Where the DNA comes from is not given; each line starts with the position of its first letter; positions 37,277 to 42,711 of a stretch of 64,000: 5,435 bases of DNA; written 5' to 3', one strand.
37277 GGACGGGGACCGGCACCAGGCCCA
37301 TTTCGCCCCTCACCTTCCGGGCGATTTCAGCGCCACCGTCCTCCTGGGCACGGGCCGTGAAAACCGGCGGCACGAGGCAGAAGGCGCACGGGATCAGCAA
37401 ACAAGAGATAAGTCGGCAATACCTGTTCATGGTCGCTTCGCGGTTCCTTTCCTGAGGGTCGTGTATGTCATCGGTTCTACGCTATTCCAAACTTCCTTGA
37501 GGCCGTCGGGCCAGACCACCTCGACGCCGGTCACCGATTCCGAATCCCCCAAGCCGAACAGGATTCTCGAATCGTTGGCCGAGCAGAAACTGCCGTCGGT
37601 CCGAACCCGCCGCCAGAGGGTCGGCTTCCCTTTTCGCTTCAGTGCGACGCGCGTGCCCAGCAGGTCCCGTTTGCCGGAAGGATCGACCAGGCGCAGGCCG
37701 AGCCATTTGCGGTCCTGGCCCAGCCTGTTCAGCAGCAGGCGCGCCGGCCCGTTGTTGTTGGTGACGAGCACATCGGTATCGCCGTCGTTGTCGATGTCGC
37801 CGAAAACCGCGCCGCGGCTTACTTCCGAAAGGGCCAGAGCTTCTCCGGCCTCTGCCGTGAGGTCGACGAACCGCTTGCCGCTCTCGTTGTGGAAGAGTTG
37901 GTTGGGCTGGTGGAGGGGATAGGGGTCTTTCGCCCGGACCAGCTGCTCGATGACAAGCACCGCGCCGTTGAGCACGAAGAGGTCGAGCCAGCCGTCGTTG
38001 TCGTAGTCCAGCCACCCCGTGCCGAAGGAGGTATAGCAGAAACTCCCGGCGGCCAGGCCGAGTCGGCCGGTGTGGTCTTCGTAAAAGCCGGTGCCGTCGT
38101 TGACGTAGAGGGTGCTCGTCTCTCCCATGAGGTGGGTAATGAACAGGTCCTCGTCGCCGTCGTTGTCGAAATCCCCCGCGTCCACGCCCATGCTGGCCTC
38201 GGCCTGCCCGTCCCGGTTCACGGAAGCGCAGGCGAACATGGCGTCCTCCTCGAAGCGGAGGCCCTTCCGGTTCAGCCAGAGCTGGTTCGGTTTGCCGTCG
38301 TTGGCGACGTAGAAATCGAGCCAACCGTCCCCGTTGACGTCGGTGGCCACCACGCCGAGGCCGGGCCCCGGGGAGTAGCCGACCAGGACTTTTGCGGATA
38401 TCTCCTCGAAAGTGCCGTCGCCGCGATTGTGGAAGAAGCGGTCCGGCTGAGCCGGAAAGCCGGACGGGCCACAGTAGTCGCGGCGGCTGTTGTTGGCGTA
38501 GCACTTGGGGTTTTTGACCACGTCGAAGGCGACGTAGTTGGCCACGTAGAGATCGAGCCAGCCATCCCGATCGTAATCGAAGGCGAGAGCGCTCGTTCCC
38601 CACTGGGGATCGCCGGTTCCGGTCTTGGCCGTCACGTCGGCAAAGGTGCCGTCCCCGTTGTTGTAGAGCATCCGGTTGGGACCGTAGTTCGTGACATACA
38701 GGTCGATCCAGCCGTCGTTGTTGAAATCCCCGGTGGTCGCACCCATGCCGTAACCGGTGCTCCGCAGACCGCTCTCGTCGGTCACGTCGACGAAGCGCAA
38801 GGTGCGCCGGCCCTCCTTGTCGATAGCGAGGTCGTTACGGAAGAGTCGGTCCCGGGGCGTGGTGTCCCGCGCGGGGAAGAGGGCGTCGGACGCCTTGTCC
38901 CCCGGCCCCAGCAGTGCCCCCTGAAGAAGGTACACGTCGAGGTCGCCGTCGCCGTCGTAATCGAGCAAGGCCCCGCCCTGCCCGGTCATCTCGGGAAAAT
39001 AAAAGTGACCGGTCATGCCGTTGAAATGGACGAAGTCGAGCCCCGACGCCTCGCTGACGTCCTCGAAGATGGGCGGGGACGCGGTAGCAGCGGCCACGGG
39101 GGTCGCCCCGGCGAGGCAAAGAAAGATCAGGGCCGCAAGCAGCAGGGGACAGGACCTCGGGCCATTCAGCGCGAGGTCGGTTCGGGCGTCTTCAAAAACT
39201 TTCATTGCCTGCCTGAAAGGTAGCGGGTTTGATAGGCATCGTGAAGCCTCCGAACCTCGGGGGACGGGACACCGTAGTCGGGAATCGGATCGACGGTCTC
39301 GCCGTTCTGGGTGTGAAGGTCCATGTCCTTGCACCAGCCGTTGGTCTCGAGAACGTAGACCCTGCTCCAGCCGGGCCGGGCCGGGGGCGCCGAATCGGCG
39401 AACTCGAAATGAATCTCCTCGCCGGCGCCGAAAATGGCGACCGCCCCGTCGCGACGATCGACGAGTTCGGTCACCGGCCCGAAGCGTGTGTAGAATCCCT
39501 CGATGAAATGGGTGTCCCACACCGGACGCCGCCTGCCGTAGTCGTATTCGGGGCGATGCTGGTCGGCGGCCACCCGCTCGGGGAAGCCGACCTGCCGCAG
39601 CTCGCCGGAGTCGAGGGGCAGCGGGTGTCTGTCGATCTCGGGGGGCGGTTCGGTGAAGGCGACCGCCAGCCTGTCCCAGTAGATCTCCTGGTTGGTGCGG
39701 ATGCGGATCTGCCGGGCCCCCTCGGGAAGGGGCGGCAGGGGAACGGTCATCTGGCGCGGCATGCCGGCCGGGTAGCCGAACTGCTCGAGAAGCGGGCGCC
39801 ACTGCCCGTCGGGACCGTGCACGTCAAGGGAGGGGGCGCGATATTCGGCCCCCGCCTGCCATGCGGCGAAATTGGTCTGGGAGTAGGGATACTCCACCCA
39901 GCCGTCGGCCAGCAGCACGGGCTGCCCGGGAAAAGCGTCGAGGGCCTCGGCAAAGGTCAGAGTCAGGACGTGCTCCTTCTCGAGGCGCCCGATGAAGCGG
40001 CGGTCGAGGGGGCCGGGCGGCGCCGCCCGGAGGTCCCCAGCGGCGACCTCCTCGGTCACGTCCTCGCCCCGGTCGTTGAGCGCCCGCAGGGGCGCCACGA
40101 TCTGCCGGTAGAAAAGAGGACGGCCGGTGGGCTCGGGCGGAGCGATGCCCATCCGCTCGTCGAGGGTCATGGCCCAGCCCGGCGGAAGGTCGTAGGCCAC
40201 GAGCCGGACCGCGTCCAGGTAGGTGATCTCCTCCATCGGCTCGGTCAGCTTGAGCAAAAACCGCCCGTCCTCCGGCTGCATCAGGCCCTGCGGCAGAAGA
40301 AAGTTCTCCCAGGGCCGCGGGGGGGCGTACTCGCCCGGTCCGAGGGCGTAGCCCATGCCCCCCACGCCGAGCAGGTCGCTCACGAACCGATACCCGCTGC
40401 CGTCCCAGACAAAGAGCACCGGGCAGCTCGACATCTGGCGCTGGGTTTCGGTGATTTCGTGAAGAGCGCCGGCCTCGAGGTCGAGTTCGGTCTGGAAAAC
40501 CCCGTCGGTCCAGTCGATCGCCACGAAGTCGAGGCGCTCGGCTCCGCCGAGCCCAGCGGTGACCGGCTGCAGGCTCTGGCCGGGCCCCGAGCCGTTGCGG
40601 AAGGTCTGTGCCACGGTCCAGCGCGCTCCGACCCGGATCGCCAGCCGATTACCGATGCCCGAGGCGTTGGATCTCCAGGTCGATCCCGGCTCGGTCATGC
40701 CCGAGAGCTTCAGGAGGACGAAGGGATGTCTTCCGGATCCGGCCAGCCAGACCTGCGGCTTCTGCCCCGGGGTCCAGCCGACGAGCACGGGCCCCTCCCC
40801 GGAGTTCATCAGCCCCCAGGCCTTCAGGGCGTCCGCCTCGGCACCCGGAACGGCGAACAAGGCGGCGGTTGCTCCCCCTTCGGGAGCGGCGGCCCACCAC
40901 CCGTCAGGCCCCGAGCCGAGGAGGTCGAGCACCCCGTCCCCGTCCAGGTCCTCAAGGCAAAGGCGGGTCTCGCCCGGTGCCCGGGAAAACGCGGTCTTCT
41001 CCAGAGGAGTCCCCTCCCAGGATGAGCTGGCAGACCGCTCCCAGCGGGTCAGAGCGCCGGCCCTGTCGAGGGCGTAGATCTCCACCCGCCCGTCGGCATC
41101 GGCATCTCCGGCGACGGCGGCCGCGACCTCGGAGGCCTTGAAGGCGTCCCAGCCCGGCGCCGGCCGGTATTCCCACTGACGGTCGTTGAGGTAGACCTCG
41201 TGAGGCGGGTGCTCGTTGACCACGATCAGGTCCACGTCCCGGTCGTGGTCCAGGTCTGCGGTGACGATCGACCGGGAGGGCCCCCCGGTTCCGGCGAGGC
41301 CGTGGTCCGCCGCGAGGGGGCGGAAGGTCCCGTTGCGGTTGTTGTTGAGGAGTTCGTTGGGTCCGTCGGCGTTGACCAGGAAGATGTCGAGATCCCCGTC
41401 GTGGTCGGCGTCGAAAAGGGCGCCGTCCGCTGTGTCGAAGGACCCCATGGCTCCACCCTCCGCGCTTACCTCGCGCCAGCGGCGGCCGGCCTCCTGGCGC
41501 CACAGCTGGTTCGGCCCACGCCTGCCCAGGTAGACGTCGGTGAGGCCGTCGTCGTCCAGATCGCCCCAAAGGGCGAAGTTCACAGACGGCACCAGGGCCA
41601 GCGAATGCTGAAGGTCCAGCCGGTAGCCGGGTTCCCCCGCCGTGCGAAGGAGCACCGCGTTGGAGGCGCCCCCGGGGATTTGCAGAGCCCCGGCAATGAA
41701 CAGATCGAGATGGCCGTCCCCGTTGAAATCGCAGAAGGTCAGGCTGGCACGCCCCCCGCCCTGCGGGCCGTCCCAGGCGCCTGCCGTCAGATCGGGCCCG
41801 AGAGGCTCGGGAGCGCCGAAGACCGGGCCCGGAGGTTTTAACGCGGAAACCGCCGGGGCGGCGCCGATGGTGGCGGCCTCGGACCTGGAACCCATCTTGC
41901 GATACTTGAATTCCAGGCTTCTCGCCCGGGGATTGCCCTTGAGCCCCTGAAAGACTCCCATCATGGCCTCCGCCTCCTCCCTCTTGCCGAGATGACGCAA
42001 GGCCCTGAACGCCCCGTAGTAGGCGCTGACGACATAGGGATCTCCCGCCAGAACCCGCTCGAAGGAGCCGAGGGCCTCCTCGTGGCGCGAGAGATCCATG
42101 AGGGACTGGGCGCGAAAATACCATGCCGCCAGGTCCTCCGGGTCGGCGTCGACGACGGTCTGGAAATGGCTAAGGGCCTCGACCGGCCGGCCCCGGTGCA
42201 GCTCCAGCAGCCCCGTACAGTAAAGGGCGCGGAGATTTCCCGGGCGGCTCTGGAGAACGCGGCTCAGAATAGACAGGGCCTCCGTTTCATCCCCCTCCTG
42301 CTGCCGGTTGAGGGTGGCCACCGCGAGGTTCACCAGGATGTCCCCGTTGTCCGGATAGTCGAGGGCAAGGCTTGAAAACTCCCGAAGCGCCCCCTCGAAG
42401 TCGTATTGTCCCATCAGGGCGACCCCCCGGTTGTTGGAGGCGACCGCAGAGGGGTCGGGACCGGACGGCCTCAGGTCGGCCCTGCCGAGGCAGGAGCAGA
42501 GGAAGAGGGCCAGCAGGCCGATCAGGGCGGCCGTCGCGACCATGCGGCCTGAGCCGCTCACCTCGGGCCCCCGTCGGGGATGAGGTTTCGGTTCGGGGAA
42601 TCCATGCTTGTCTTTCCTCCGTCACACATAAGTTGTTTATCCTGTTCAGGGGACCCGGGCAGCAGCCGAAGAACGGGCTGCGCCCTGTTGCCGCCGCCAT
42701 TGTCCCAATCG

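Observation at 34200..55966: Nine-gene, translationally coupled operon of exported haem, beta-propeller and FG-GAP/TPR proteins, bracketed by a Cache kinase and a sigma54 regulator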

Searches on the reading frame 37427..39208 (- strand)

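Call 6: search_protein_families(library=pfam, proteins=[window:37427-39208:-], max_evalue=0.01)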
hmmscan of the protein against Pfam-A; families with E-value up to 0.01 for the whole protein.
window:37427-39208:- (593 aa): 3 families
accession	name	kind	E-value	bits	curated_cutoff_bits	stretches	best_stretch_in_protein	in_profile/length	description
PF13517.12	FG-GAP_3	-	6e-44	148.9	26.9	5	161-222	1-61/61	FG-GAP-like repeat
PF01839.29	FG-GAP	-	2.3e-17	62.9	22.1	2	284-305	3-24/37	FG-GAP repeat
PF07593.17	UnbV_ASPIC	-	3.4e-13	49.7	23.4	1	517-582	2-66/68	ASPIC and UnbV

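Call 47: search_protein_families(library=ncbifam, proteins=[window:37427-39205:-], max_evalue=0.001)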
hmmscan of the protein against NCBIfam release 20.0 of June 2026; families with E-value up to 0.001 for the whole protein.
window:37427-39205:- (592 aa): 0 families

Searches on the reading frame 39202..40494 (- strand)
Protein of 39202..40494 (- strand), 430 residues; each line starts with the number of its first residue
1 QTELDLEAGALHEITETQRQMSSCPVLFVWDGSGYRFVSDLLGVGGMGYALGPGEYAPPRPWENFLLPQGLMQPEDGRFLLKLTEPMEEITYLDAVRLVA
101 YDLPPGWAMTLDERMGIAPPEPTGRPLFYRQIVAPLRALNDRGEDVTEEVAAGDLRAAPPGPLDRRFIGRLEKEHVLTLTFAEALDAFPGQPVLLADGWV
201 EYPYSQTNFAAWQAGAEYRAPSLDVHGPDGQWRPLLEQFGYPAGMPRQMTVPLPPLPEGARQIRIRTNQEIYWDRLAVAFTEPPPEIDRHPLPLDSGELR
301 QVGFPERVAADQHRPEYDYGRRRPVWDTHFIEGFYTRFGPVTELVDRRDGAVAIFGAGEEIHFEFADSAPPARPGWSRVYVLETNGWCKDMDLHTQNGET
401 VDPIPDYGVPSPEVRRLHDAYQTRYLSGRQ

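Call 78: find_homologous_proteins(query=window:39202-40494:-, max_evalue=0.00001)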
Query window:39202-40494:- (430 aa): 414 proteins with E <= 0.00001 among 8000 candidates; the best 120 are listed.
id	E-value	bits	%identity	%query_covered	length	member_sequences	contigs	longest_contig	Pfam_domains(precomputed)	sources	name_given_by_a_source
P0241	1.0e-207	709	69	100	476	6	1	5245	-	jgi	jgi:hypothetical protein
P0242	1.5e-199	682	68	100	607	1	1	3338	PF07593.19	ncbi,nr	ncbi:MAG: hypothetical protein GY856_34530, partial [bacterium]|nr:hypothetical protein [bacterium]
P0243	1.5e-185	636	64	100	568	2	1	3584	PF07593.19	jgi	jgi:hypothetical protein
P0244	3.0e-184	631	65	100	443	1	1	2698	-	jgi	jgi:hypothetical protein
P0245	1.7e-180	619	64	100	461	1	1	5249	-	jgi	jgi:hypothetical protein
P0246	1.0e-178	613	63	100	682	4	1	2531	PF13517.13,PF07593.19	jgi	jgi:hypothetical protein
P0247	1.6e-176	606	61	100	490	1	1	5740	PF07593.19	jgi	jgi:hypothetical protein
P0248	1.5e-175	603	62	100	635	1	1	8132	PF13517.13,PF07593.19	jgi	-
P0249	1.7e-175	602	62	100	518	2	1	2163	PF07593.19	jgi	jgi:hypothetical protein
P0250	2.9e-175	602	61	100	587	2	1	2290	PF07593.19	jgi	jgi:hypothetical protein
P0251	5.2e-175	601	62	100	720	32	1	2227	PF13517.13,PF07593.19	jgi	jgi:hypothetical protein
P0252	6.0e-175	601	62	100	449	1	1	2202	-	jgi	-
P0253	2.1e-174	599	62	100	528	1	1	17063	PF07593.19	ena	-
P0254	2.2e-173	595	61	100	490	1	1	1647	PF07593.19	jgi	-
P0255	5.3e-173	594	62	99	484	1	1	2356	PF07593.19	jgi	jgi:hypothetical protein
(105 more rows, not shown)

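Call 87: predict_structure(alignment_id=A5)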
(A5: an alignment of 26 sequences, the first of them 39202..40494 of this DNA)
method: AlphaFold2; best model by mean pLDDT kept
length: 430 residues; sequences in the alignment: 26
mean_pLDDT: 85.3   pTM: 0.87
mean pLDDT of the five models: 85.3, 83.6, 83.4, 82.1, 80.3
residues with pLDDT >= 90: 226; 70-90: 136; 50-70: 60; < 50: 8
segments of 3 or more residues with pLDDT < 50: 1-4, 391-393
pLDDT, mean of each block of 10 residues (from residue 1): 55 58 81 93 65 69 88 96 86 93 97 74 88 97 95 89 85 95 95 93 67 81 92 91 82 93 94 95 96 98 86 87 74 91 93 89 97 96 77 57 74 91 74
secondary structure, 60 per line:
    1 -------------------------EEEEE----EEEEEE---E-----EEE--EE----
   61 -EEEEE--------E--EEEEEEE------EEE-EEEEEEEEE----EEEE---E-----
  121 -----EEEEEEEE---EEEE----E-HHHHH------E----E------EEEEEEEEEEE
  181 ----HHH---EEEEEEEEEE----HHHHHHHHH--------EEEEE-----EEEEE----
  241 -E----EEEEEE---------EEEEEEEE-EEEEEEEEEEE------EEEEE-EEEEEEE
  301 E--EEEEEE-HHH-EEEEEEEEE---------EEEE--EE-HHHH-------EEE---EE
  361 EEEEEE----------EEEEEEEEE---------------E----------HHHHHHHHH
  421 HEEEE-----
elements in order: E26-30 E35-40 E50-52 E62-66 E78-84 E91-93 E95-103 E108-111 E126-133 E137-140 H147-151 E170-180 E191-200 H205-213 E222-226 E232-236 E247-252 E262-269 E271-281 E288-292 E294-301 E304-309 E315-323 E333-336 H342-345 E353-355 E359-366 E377-385 H412-421 E422-425

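Call 90: fold_search(model_id=the predicted structure, library=pdb)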
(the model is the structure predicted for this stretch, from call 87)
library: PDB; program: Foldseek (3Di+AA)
matches with E <= 10: 1281; with E <= 0.001: 4
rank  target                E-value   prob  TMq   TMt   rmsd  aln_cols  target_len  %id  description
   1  7vrn_C                1.1e-04  0.30  0.12  0.13  24.4       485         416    9  Structure of infectious bursal disease virus Gt strain (released 2022-03-30)
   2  7vrn_B                5.1e-04  0.15  0.11  0.11  25.1       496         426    9  Structure of infectious bursal disease virus Gt strain (released 2022-03-30)
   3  2df7_B                7.8e-04  0.12  0.10  0.10  25.4       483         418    9  Crystal structure of infectious bursal disease virus VP2 subviral particle (released 2006-06-27)
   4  7y5n_C                9.7e-04  0.96  0.20  0.09  17.1       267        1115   14  Structure of 1:1 PAPP-A.ProMBP complex(half map) (released 2023-01-11)
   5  7y5q_B                1.3e-03  0.97  0.20  0.09  17.4       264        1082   13  Structure of 1:1 PAPP-A.STC2 complex(half map) (released 2023-01-11)
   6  7vrp_F                1.4e-03  0.15  0.12  0.13  22.2       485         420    9  Structure of infectious bursal disease virus Gx strain (released 2022-03-30)
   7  1wcd                  1.6e-03  0.09  0.09  0.10  23.8       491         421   10  Crystal structure of IBDV T1 virus-like particle reveals a missing link in icosahedral viruses evolution (released 2005-04-05)
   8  8hgg_C                3.2e-03  0.80  0.21  0.07  20.2       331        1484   11  Structure of 2:2 PAPP-A.ProMBP complex (released 2023-01-11)
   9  8ayr_B                3.3e-03  0.93  0.22  0.14  23.6       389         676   14  Sialidases and Fucosidases of Akkermansia muciniphila are key for rapid growth on colonic mucin and nutrient sharing a (released 2023-03-01)
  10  2df7_C                3.7e-03  0.08  0.10  0.11  25.2       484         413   10  Crystal structure of infectious bursal disease virus VP2 subviral particle (released 2006-06-27)
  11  2df7_K                4.6e-03  0.08  0.10  0.11  24.7       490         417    9  Crystal structure of infectious bursal disease virus VP2 subviral particle (released 2006-06-27)
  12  4qaw_C                5.1e-03  0.69  0.18  0.15  21.0       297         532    7  Structure of modular Xyn30D from Paenibacillus barcinonensis (released 2014-10-08)
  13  4qaw_H                6.0e-03  0.57  0.17  0.14  21.9       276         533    7  Structure of modular Xyn30D from Paenibacillus barcinonensis (released 2014-10-08)
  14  7anm_C                6.3e-03  0.06  0.10  0.09  23.2       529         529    9  Nudaurelia capensis omega virus capsid: virus-like particles expressed in Nicotiana benthamiana (released 2021-08-25)
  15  5l9u_L                6.7e-03  1.00  0.21  0.45   6.6       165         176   11  Model of human Anaphase-promoting complex/Cyclosome (APC/C-CDH1) with a cross linked Ubiquitin variant-substrate-UBE2C (released 2016-09-14)
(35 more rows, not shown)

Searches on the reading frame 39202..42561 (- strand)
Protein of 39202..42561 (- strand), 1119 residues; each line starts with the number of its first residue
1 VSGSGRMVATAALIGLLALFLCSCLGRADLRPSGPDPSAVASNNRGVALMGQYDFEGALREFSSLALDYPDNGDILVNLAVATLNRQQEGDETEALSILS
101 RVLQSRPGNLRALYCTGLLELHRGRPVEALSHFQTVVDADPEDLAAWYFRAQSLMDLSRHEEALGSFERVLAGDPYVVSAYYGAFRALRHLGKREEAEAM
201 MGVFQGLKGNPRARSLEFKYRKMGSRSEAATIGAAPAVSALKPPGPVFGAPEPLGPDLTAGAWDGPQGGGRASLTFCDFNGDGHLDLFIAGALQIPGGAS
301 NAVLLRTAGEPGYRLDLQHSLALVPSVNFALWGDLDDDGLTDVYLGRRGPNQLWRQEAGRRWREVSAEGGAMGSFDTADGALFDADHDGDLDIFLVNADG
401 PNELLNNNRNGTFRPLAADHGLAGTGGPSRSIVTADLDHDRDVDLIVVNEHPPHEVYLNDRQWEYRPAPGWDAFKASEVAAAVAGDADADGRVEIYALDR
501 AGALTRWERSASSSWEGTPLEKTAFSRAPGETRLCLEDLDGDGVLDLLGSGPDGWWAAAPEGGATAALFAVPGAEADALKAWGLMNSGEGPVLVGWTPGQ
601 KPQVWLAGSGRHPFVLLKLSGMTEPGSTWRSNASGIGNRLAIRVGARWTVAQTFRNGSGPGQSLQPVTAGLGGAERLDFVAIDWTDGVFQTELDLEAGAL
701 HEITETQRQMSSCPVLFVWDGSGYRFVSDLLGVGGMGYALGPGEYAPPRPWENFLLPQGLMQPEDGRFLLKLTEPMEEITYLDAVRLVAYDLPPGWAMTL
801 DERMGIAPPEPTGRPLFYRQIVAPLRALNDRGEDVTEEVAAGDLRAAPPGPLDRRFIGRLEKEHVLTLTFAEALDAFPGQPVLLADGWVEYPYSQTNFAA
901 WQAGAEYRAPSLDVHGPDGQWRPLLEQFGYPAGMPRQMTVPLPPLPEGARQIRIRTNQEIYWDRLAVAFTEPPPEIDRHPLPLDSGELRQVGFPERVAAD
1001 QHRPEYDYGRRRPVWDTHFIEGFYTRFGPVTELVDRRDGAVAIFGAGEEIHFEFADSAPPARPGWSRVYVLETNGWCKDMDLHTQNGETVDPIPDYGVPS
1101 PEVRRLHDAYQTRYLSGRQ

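Call 6: search_protein_families(library=pfam, proteins=[window:39202-42561:-], max_evalue=0.01)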
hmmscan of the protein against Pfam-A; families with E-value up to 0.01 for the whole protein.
window:39202-42561:- (1119 aa): 18 families
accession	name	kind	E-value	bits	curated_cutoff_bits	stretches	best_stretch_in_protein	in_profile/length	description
PF13517.12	FG-GAP_3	-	7.4e-28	97.4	26.9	4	384-447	1-61/61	FG-GAP-like repeat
PF14559.12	TPR_19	-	1.2e-16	61.2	25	3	88-152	3-67/68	Tetratricopeptide repeat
PF13432.12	TPR_16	-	1.7e-16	60.7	32.7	2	119-176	6-63/65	Tetratricopeptide repeat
PF07719.23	TPR_2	-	1.1e-10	41.2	27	0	145-172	2-29/34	Tetratricopeptide repeat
PF23914.1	TPR_CcmH_CycH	-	4.7e-08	33.4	42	1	70-136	81-147/158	Cytochrome c-type biogenesis protein H TPR domain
PF12895.13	ANAPC3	-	1.3e-07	32.2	27.2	1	92-169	5-81/82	Anaphase-promoting complex, cyclosome, subunit 3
PF13428.12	TPR_14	-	1.5e-07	31.8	23.5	1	111-152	2-43/44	Tetratricopeptide repeat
PF01839.29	FG-GAP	-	1.2e-06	28.6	22.1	1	272-290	3-21/37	FG-GAP repeat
PF16918.11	PknG_TPR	-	1.3e-06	27.9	27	1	87-198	105-215/340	Protein kinase G tetratricopeptide repeat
PF00515.34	TPR_1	-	2.8e-06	27.4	27.8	0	146-171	3-28/34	Tetratricopeptide repeat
PF13431.12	TPR_17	-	3.8e-06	27.2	24.4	0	101-130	4-33/34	Tetratricopeptide repeat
PF13371.12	TPR_9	-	6.6e-05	23.3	35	1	88-146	7-65/73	Tetratricopeptide repeat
PF25064.1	ARM_TT21_5th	-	0.00012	22.7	27.8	1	52-135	14-97/117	TT21 fifth ARM repeats domain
PF21545.3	T7SS_EccA1_N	-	0.00058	19.7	27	1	65-202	88-229/272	T7SS, ESX-1 secretion system protein EccA1, N-terminal domain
PF13424.12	TPR_12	-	0.00085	19.9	30.1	0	112-172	5-73/77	Tetratricopeptide repeat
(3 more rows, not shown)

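Call 47: search_protein_families(library=ncbifam, proteins=[window:39202-42561:-], max_evalue=0.001)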
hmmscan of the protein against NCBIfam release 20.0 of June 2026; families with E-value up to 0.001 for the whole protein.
window:39202-42561:- (1119 aa): 6 families
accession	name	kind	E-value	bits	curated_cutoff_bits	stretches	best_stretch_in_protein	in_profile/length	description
TIGR02917.1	PEP_TPR_lipo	equivalog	1e-10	40.2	312.2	1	38-211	124-292/899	XrtA/PEP-CTERM system TPR-repeat protein PrsT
NF040959.1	MamA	equivalog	1.4e-08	34.5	200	1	46-181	44-176/204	magnetosome protein MamA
NF052415.1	T3SS_chap_SctY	equivalog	1.3e-07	32.1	70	1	90-171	20-104/106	type III secretion apparatus assembly chaperone SctY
TIGR02552.1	LcrH_SycD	equivalog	1.4e-06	28.1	104.8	1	100-208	8-116/136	SycD/LcrH family type III secretion system chaperone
TIGR02521.1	type_IV_pilW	equivalog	0.00024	20.7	154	0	121-200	42-121/234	type IV pilus biogenesis/stability protein PilW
NF033762.1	social_mot_Tgl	equivalog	0.00046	19.6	225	1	83-178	38-134/252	social motility TPR repeat lipoprotein Tgl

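Call 70: search_solved_structures(query=window:39202-42561:-, max_evalue=0.01)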
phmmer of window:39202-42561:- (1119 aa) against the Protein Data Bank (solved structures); distinct sequences matched with E-value up to 0.01: 49.
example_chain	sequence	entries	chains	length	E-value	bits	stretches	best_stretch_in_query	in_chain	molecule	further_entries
9qhb_A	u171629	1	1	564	5.6e-27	97.1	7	38-184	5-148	Engineered tetratricopeptide repeat protein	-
9qhc_A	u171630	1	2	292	1.2e-16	62.8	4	88-187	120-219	Engineered tetratricopeptide repeat protein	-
8bu0_A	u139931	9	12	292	1.2e-15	59.5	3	88-186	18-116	Consensus tetratricopeptide repeat protein | Crystal structure of an 8-repeat consensus TPR superhelix with Zinc. | Monomer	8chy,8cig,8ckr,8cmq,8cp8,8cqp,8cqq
9etn_A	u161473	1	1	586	6.6e-12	47.2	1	363-550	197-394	Cartilage acidic protein 1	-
8ch0_A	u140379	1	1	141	1.9e-07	32.4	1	88-197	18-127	Consensus tetratricopeptide repeat protein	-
2fo7_A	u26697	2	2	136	2.7e-07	31.9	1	88-197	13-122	SYNTHETIC CONSENSUS TPR PROTEIN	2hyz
1na0_A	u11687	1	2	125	1.6e-06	29.4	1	87-180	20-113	designed protein CTPR3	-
2kck_A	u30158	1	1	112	3.8e-06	28.1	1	111-198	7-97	TPR repeat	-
3kd7_A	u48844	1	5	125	4.8e-06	27.8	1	87-180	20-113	CTPR390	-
6vfj_B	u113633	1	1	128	8.4e-06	27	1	101-185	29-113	I53_dn5B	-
8ump_A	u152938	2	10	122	1.1e-05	26.6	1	113-199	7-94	T33-ml35-redesigned-TPR-domain-fold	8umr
7obi_A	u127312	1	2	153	1.6e-05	26.1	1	38-177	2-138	CTPR-rv4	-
8ur5_A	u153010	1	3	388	2.3e-05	25.5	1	99-184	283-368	Trimer head HA,Hemagglutinin HA1 chain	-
8ur7_A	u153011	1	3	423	2.8e-05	25.2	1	100-184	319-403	Trimer head HA,Hemagglutinin HA1 chain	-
2wqh_A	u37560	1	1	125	3.6e-05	24.9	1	35-144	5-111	CTPR3Y3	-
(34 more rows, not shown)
